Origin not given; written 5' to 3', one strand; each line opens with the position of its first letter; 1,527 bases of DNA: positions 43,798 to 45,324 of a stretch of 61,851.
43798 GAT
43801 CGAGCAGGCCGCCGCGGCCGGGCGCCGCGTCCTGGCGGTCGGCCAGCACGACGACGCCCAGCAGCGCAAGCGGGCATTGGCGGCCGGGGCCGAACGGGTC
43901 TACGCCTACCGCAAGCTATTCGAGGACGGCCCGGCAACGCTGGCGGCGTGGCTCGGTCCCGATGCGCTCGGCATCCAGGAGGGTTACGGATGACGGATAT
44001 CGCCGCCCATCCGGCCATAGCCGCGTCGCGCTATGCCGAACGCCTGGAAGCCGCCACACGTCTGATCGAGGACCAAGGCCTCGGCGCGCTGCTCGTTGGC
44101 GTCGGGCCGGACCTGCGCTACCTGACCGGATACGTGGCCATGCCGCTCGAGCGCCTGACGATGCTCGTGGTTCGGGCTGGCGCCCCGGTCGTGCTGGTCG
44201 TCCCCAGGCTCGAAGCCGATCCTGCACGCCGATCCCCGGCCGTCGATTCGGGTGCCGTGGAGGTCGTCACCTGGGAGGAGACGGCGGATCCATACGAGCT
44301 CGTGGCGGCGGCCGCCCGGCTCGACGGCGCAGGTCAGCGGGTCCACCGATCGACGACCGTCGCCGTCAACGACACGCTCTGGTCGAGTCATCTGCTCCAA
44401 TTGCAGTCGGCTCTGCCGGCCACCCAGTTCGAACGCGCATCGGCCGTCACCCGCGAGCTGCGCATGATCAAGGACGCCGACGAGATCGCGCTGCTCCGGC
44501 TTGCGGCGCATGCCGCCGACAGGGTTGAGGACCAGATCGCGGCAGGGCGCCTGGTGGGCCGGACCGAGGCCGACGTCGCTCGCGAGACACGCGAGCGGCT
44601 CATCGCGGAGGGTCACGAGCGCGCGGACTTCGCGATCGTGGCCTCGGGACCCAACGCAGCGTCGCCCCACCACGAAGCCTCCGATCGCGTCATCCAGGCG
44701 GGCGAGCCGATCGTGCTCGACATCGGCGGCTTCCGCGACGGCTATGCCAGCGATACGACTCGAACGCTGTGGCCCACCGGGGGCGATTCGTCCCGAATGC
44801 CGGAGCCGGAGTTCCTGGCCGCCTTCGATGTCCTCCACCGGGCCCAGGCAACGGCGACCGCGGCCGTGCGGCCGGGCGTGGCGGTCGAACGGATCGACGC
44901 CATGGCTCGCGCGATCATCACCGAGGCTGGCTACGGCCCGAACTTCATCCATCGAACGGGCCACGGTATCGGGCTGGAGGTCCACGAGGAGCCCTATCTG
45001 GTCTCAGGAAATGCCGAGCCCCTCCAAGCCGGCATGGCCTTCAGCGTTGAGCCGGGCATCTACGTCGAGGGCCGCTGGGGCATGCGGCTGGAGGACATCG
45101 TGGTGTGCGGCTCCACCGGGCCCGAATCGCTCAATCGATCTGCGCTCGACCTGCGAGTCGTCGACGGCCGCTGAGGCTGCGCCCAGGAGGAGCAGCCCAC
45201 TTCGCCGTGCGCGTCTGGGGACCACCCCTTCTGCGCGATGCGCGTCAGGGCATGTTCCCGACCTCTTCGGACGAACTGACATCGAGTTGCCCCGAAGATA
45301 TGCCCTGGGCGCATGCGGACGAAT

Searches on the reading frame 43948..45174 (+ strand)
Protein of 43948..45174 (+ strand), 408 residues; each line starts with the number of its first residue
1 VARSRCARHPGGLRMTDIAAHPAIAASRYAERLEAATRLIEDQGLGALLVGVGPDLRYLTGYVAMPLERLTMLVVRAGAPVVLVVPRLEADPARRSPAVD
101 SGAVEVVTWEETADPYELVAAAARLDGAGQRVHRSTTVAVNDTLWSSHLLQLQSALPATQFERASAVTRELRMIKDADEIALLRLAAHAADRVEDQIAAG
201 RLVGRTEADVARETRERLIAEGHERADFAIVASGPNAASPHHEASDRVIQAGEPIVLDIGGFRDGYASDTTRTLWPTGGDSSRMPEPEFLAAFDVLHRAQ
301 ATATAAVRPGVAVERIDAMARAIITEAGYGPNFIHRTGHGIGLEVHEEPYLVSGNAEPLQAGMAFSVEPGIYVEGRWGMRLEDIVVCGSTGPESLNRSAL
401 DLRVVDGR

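Call 60: search_protein_families(library=pfam, proteins=[window:43948-45174:+], max_evalue=0.0001)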
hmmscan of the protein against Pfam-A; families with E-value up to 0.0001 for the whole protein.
window:43948-45174:+ (408 aa): 2 families
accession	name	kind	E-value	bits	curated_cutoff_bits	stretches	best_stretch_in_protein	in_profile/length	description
PF00557.29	Peptidase_M24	-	1.6e-54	185.3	23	1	182-387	2-206/208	Metallopeptidase family M24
PF01321.24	Creatinase_N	-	9.5e-16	58.9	22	1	32-174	1-128/128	Creatinase/Prolidase N-terminal domain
